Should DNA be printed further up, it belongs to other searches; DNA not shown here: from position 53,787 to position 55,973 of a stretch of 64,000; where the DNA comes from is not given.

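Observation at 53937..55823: Unusual fusion of an RNxxxH (HEPN-like) domain to a PduX-like GHMP kinase, in a low-GC gene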

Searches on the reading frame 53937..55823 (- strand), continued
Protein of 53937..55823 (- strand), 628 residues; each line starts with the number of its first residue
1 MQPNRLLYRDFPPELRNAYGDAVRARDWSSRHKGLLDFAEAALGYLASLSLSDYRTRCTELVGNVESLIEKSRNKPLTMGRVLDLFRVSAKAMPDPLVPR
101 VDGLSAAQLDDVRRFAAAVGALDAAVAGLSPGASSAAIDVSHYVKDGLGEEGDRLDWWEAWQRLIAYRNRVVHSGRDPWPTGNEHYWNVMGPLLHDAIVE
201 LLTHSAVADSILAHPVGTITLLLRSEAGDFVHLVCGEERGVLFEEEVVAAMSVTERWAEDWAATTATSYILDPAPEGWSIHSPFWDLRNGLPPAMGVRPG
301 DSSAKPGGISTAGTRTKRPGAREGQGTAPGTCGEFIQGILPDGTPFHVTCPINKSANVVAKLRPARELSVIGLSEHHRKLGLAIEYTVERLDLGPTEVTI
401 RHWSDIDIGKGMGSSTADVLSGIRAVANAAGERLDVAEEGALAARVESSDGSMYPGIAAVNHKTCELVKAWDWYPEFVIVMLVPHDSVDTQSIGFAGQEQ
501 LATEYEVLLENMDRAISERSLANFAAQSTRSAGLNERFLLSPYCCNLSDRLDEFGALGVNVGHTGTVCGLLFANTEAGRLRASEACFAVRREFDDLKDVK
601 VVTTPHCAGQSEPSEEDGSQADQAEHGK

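Call 14: find_encoding_contigs(protein=P0106, flank=10000, max_places=2)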
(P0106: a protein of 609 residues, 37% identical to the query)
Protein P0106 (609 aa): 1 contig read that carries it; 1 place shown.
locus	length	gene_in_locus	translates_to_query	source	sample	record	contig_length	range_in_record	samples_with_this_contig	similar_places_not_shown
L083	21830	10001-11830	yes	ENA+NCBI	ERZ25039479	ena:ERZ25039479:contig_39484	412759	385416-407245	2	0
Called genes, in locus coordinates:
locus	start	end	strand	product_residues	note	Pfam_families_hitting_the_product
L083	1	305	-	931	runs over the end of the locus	PF25199:nSTAND_NTPase5 (weak), PF13176:TPR_7 (faint), PF13181:TPR_8 (faint), PF24885:TPR_NPHP3 (weak), PF00515:TPR_1 (faint), PF13424:TPR_12, PF13374:TPR_10 (weak), PF13424:TPR_12, +2 more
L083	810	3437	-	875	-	PF00270:DEAD (weak), PF04851:ResIII (weak), PF13307:Helicase_C_2 (weak)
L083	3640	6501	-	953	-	PF03704:BTAD, PF14559:TPR_19 (weak)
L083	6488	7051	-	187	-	PF14373:Imm_superinfect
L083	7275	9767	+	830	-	PF01381:HTH_3, PF13560:HTH_31, PF07719:TPR_2 (faint), PF13176:TPR_7 (faint), PF13424:TPR_12 (weak), PF00515:TPR_1 (faint), PF13181:TPR_8 (faint), PF13424:TPR_12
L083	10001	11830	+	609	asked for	PF00288:GHMP_kinases_N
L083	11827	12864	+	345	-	PF00155:Aminotran_1_2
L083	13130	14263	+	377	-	-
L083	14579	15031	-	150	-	PF13581:HATPase_c_2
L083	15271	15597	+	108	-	PF11774:Lsr2, PF23359:Lsr2_DNA-bd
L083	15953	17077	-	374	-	-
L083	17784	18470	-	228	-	PF00702:Hydrolase, PF13419:HAD_2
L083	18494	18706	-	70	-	-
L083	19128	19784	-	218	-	PF01636:APH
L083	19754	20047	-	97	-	-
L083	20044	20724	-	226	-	PF13521:AAA_28 (weak)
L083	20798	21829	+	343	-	PF01636:APH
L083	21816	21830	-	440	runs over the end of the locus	PF00535:Glycos_transf_2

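Call 15: find_encoding_contigs(protein=P0066, flank=10000, max_places=2)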
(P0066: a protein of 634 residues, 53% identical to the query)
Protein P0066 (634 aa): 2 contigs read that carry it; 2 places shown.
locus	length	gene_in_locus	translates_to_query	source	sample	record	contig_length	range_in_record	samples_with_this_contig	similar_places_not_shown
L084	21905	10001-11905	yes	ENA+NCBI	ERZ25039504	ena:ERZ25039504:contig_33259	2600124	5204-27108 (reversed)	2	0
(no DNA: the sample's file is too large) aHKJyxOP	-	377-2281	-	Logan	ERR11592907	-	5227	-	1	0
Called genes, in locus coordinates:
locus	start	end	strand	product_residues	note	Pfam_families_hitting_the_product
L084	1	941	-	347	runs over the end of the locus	PF06224:AlkZ-like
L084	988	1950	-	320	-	PF01073:3Beta_HSD, PF01370:Epimerase, PF02719:Polysacc_synt_2 (faint), PF04321:RmlD_sub_bind, PF13460:NAD_binding_10, PF16363:GDP_Man_Dehyd, PF07993:NAD_binding_4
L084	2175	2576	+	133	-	PF07883:Cupin_2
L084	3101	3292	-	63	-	-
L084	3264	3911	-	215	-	PF19865:DUF6338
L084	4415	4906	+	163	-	-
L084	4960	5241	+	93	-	-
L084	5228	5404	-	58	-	-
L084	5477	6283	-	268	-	PF03575:Peptidase_S51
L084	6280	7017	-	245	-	PF03575:Peptidase_S51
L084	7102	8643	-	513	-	PF00083:Sugar_tr (weak), PF07690:MFS_1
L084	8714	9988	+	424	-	PF00464:SHMT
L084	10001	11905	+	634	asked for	PF00288:GHMP_kinases_N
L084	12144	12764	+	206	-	PF03130:HEAT_PBS (faint), PF13646:HEAT_2 (weak)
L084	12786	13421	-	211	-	-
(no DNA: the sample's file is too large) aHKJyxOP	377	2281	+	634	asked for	PF00288:GHMP_kinases_N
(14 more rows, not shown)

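Call 16: find_encoding_contigs(protein=P0119, flank=10000, max_places=2)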
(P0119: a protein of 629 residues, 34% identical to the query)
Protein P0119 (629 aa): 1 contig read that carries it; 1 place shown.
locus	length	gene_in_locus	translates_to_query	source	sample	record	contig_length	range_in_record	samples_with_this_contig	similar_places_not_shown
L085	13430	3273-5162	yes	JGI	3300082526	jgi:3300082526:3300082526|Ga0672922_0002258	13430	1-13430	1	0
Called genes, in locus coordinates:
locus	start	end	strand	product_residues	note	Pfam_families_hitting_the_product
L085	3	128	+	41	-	?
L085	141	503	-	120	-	PF13564:DoxX_2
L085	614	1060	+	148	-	PF01638:HxlR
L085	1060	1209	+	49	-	-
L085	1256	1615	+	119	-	-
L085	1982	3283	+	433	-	-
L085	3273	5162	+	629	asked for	PF00288:GHMP_kinases_N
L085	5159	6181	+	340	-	PF00155:Aminotran_1_2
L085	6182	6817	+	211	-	PF02417:Chromate_transp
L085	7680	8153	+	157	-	PF13545:HTH_Crp_2 (weak), PF01047:MarR, PF12802:MarR_2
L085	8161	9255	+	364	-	PF00296:Bac_luciferase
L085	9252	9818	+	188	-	PF02525:Flavodoxin_2, PF03358:FMN_red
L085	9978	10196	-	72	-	-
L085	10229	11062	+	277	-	-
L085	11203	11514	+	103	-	-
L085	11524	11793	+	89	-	-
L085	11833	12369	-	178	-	PF00440:TetR_N, PF17920:TetR_C_16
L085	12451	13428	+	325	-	PF04909:Amidohydro_2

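Call 23: search_protein_families(library=ncbifam, proteins=[L083:11827-12864:+, L085:5159-6181:+, L083:13130-14263:+, L085:1982-3283:+], max_evalue=0.001)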
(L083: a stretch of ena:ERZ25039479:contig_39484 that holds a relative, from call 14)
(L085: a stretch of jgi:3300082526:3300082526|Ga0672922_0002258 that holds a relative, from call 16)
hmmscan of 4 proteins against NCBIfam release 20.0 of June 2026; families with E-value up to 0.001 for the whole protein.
L083:11827-12864:+ (345 aa): 44 families (the best 25 are shown)
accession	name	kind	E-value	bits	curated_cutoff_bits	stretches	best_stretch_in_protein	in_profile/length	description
TIGR01140.1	L_thr_O3P_dcar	equivalog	7.3e-63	212.7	290.55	1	16-339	15-331/331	threonine-phosphate decarboxylase CobD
NF005915.1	PRK07908.1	equivalog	2.2e-35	122.6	360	1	17-338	11-331/332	Rv2231c family histidinol phosphate aminotransferase CobC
TIGR01141.1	hisC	equivalog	9.2e-35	120.1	276.55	1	20-327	22-335/349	histidinol-phosphate transaminase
NF053748.1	bifunc_CobBC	exception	1.5e-30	106.3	950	1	20-338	482-796/797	bifunctional hydrogenobyrinic acid a,c-diamide synthase/histidinol phosphate aminotransferase CobBC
NF003496.0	PRK05166.1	equivalog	2.3e-24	85.9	540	1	132-340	157-368/373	histidinol-phosphate transaminase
NF002878.0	PRK03321.1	subfamily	1.6e-23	83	374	1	20-312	24-325/352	histidinol-phosphate transaminase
NF006014.0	PRK08153.1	equivalog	2.3e-22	79.4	510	1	20-339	35-361/370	pyridoxal phosphate-dependent aminotransferase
NF006225.0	PRK08354.1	equivalog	4.7e-22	78.8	288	1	18-336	14-310/318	putative aminotransferase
NF006580.0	PRK09105.1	subfamily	1.7e-19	69.9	444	1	28-306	56-338/375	pyridoxal phosphate-dependent aminotransferase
NF002877.0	PRK03317.1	equivalog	2.6e-18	66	409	1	133-310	164-340/374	histidinol-phosphate transaminase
NF051461.1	pyoverd_PtaA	equivalog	2.6e-16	59.3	500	1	18-221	36-242/359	pyoverdine biosynthesis transaminase PtaA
NF005021.0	PRK06425.1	equivalog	9.1e-16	57.9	353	1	74-338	60-327/335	histidinol-phosphate aminotransferase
TIGR03537.1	DapC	equivalog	2.1e-12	46.7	453.6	1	126-324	128-332/350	succinyldiaminopimelate transaminase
NF041364.1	GntC_guanitoxin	equivalog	8e-12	44.7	415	1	136-213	136-218/356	guanitoxin biosynthesis PLP-dependent (S)-gamma-hydroxy-L-arginine cyclodehydratase GntC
NF006514.0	PRK08960.1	equivalog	8.5e-12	44.6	554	1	129-222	160-252/388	pyridoxal phosphate-dependent aminotransferase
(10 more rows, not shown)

L085:5159-6181:+ (340 aa): 31 families (the best 25 are shown)
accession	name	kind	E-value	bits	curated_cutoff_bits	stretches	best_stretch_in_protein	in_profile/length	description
TIGR01140.1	L_thr_O3P_dcar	equivalog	1.5e-49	168.9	290.55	1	22-326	19-321/331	threonine-phosphate decarboxylase CobD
NF005915.1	PRK07908.1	equivalog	4.5e-26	92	360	1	21-322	13-318/332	Rv2231c family histidinol phosphate aminotransferase CobC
TIGR01141.1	hisC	equivalog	4.1e-25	88.4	276.55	1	25-321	25-332/349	histidinol-phosphate transaminase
NF053748.1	bifunc_CobBC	exception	2.6e-21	75.7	950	1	8-331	469-792/797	bifunctional hydrogenobyrinic acid a,c-diamide synthase/histidinol phosphate aminotransferase CobBC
NF006225.0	PRK08354.1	equivalog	1e-14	54.7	288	1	24-247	18-229/318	putative aminotransferase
NF003496.0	PRK05166.1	equivalog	6.9e-13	48.1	540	1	25-288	41-320/373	histidinol-phosphate transaminase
NF002878.0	PRK03321.1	subfamily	8.5e-13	47.7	374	1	26-308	28-324/352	histidinol-phosphate transaminase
NF041364.1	GntC_guanitoxin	equivalog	5e-12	45.4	415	1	65-224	50-228/356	guanitoxin biosynthesis PLP-dependent (S)-gamma-hydroxy-L-arginine cyclodehydratase GntC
NF005744.0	PRK07568.1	subfamily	2.9e-11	42.8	389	1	59-224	73-256/398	pyridoxal phosphate-dependent aminotransferase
NF005732.0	PRK07550.1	equivalog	5e-11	42.3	366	1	24-235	36-271/389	aminotransferase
NF006014.0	PRK08153.1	equivalog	7.2e-11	41.6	510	1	30-272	43-293/370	pyridoxal phosphate-dependent aminotransferase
NF006580.0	PRK09105.1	subfamily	9.4e-11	41.2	444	1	137-286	170-320/375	pyridoxal phosphate-dependent aminotransferase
NF051461.1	pyoverd_PtaA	equivalog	3.7e-10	39.1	500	1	30-230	44-251/359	pyoverdine biosynthesis transaminase PtaA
NF005021.0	PRK06425.1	equivalog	7.4e-10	38.4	353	1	137-321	124-313/335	histidinol-phosphate aminotransferase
NF005593.0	PRK07324.1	equivalog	1.2e-07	31.2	476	1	136-222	154-240/373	aminotransferase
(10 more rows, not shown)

L083:13130-14263:+ (377 aa): 0 families

L085:1982-3283:+ (433 aa): 0 families

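Call 51: find_encoding_contigs(protein=P0085, flank=8000, max_places=2)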
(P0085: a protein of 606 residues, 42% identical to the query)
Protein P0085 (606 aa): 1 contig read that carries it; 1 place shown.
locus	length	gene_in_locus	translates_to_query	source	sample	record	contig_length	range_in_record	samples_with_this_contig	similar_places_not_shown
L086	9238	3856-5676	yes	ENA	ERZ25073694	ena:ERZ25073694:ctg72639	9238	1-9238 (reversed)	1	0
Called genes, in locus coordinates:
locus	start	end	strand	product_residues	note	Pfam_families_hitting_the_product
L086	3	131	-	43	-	?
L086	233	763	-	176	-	PF18780:HNH_repeat (faint)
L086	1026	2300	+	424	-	PF00464:SHMT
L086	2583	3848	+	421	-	-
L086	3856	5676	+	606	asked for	PF08544:GHMP_kinases_C (faint), PF00288:GHMP_kinases_N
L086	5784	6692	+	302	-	PF00155:Aminotran_1_2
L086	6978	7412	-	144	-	-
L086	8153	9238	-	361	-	?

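Call 52: find_encoding_contigs(protein=P0087, flank=8000, max_places=2)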
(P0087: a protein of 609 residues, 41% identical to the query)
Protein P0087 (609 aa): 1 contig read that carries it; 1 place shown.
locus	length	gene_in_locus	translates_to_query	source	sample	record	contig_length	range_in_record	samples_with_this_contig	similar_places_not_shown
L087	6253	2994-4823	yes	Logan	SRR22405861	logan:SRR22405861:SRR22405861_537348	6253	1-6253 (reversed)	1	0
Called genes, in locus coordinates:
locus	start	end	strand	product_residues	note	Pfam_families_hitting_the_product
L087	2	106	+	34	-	?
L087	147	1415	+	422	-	PF00464:SHMT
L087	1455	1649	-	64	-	-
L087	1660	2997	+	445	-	-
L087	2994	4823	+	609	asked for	PF00288:GHMP_kinases_N, PF08544:GHMP_kinases_C (faint)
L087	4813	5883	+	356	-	PF00155:Aminotran_1_2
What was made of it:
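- On PduX-type L-threonine kinase: Met in sister clades: a CobD-like gene overlaps or directly follows in L083, L085 and L087 and follows closely in L086, with TIGR01140 as best hit where scored (L083, L085), below its cut-off (calls 14, 16, 23, 51, 52).
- A cassette of SHMT, Unk, the fused gene and a CobD-like enzyme in L086 and L087 (calls 51, 52).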

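Call 59: predict_structure(alignment_id=A1)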
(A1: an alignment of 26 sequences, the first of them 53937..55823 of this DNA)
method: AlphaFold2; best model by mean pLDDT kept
length: 628 residues; sequences in the alignment: 26
mean_pLDDT: 84.8   pTM: 0.78
mean pLDDT of the five models: 84.8, 84.0, 81.3, 80.9, 80.5
residues with pLDDT >= 90: 348; 70-90: 199; 50-70: 38; < 50: 43
segments of 3 or more residues with pLDDT < 50: 298-318, 409-411, 611-628
pLDDT, mean of each block of 10 residues (from residue 1): 92 93 93 96 95 88 87 81 93 87 79 95 92 89 92 84 94 79 93 97 93 92 90 92 92 78 78 92 86 64 33 41 88 90 93 85 92 82 94 93 64 72 94 91 82 88 91 93 74 79 97 96 97 86 89 95 79 94 92 85 81 35 31
secondary structure, 60 per line:
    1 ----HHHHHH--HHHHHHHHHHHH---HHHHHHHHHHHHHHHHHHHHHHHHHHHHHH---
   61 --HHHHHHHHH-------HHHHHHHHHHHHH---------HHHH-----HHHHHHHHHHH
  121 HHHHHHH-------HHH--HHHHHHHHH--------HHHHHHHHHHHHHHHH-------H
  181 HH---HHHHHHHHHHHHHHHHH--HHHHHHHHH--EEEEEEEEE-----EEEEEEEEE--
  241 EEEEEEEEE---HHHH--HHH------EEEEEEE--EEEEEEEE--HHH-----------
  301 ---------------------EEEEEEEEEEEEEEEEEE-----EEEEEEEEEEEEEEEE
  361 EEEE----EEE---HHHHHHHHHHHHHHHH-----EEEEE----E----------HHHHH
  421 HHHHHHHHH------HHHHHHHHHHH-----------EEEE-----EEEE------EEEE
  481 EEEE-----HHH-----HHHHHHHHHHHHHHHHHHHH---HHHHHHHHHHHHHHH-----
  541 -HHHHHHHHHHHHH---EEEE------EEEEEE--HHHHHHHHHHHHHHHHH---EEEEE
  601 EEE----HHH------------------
elements in order: H5-10 H13-24 H28-57 H63-71 H79-91 H101-104 H110-127 H140-148 H157-172 H186-202 H205-213 E216-224 E230-238 E241-249 H253-256 E268-274 E277-284 E322-339 E345-364 E369-371 H375-390 E396-400 H416-429 H436-446 E458-461 E467-470 E477-484 H498-517 H521-535 H542-554 E558-561 E568-573 H576-592 E596-603
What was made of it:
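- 54870..54932 (-): Disordered Pro/Gly/Ser/Thr-rich linker, residues 298-318. pLDDT below 50 in the full-length model (call 59).
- On GHMP kinase superfamily: AF2 model of residues 322-607 at pLDDT mostly 80-97 (call 59).
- Full-length pTM of 0.78 despite the disordered linker suggests a fixed packing of the two halves (call 59).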

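Call 63: fold_search(model_id=the predicted structure, library=pdb)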
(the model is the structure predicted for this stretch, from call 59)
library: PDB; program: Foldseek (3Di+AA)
matches with E <= 10: 661; with E <= 0.001: 177
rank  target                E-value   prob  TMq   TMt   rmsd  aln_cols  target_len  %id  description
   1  4p52                  5.0e-11  1.00  0.35  0.64   7.0       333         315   15  Crystal structure of homoserine kinase from Cytophaga hutchinsonii ATCC 33406, NYSGRC Target 032717. (released 2014-04-02)
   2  4dxl                  1.4e-10  1.00  0.32  0.61   6.4       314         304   17  Crystal structure of IspE (4-diphosphocytidyl-2-C-methyl-D-erythritol kinase) from Mycobacterium abscessus, bound to CMP (released 2012-03-07)
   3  4ed4                  1.9e-10  1.00  0.32  0.61   6.3       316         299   17  Crystal structure of IspE (4-diphosphocytidyl-2-C-methyl-D-erythritol kinase) from Mycobacterium abcessus, bound to ATP (released 2012-04-04)
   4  4emd                  2.1e-10  1.00  0.32  0.62   6.4       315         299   17  Crystal structure of IspE (4-diphosphocytidyl-2-C-methyl-D-erythritol kinase) from Mycobacterium abcessus, bound to CMP  (released 2012-04-25)
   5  8aoz                  2.3e-10  1.00  0.32  0.56   6.4       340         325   15  ForT Mutant L24A (released 2022-09-07)
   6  8ap0                  3.9e-10  1.00  0.34  0.59   6.5       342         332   15  ForT Mutant T138V (released 2022-09-07)
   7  3pyg                  4.0e-10  1.00  0.34  0.64   5.7       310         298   17  Mycobacterium tuberculosis 4-diphosphocytidyl-2-C-methyl-D-erythritol kinase (IspE) in complex with ADP (released 2012-01-25)
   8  2hfu_B                5.2e-10  1.00  0.36  0.63   5.5       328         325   15  Crystal structure of L. major mevalonate kinase in complex with R-mevalonate (released 2007-04-17)
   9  3pye                  5.5e-10  1.00  0.34  0.64   5.7       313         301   17  Mycobacterium tuberculosis 4-diphosphocytidyl-2-C-methyl-D-erythritol kinase (IspE) in complex with CDPME (released 2012-01-25)
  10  6yqq                  6.3e-10  1.00  0.34  0.61   5.6       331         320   14  ForT-PRPP complex (released 2020-05-20)
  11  2hfs_A                6.6e-10  1.00  0.35  0.61   5.5       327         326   14  Crystal structure of L. major mevalonate kinase (released 2007-04-17)
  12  3pyf                  8.1e-10  1.00  0.34  0.66   5.3       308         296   17  Mycobacterium tuberculosis 4-diphosphocytidyl-2-C-methyl-D-erythritol kinase (IspE) in complex with AMP-PNP (released 2012-01-25)
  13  3pyd                  1.3e-09  1.00  0.34  0.65   5.5       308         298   17  crystal structure of 4-diphosphocytidyl-2-C-methyl-D-erythritol kinase (IspE) from Mycobacterium tuberculosis (released 2012-01-25)
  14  6mdf_A                1.3e-09  1.00  0.33  0.62   5.9       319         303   18  Mevalonate kinase from Methanosarcina mazei with 5-phosphomevalonate bound (released 2018-12-19)
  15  1kkh                  1.8e-09  1.00  0.33  0.59   5.8       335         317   16  Crystal Structure of the Methanococcus jannaschii Mevalonate Kinase (released 2002-03-27)
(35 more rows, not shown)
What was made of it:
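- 54003..54860 (-): GHMP kinase domain, residues 322-607. Foldseek finds homoserine kinase 4p52 at E=5e-11, then IspE, ForT and mevalonate kinase (call 63).
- On GHMP kinase superfamily: Foldseek probability 1.00 to homoserine kinase, IspE and mevalonate kinase, with target TM 0.6-0.67 (call 63).
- The closest solved fold is homoserine kinase, E=5e-11 (call 63).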

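Call 67: search_protein_families(library=pfam, proteins=[L087:1660-2997:+, L012:8721-9443:+, L012:9782-10948:+, L012:11879-12634:-, L012:12667-15459:+, L019:8736-9356:+, L019:9836-10897:+, L019:10960-11664:+, L019:11661-12938:+], max_evalue=0.05)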
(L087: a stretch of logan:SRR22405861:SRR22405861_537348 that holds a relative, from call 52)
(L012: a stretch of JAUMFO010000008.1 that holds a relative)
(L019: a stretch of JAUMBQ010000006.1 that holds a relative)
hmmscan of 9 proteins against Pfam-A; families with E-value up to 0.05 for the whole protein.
L087:1660-2997:+ (445 aa): 0 families

L012:8721-9443:+ (240 aa): 0 families

L012:9782-10948:+ (388 aa): 2 families
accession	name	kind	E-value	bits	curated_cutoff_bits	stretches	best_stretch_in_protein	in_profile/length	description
PF00288.32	GHMP_kinases_N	-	3.5e-10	40.4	22.3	1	146-211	6-68/87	GHMP kinases N terminal domain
PF22700.2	MVD-like_N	-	0.0024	18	27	1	128-206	47-128/157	Diphosphomevalonate decarboxylase-like N-terminal domain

L012:11879-12634:- (251 aa): 2 families
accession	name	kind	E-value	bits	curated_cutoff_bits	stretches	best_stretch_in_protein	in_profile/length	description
PF00588.24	SpoU_methylase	-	3.7e-28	98.8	29.7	1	108-245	3-142/142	SpoU rRNA Methylase family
PF22655.1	SpoU_sub_bind_like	-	0.03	15.2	27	0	18-82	23-84/90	SpoU L30e-like domain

L012:12667-15459:+ (930 aa): 0 families

L019:8736-9356:+ (206 aa): 0 families

L019:9836-10897:+ (353 aa): 2 families
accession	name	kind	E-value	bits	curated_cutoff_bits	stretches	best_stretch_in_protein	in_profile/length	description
PF00288.32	GHMP_kinases_N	-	2.6e-10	40.8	22.3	1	130-195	6-68/87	GHMP kinases N terminal domain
PF22700.2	MVD-like_N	-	0.00067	19.8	27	1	122-196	60-134/157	Diphosphomevalonate decarboxylase-like N-terminal domain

L019:10960-11664:+ (234 aa): 0 families

L019:11661-12938:+ (425 aa): 0 families
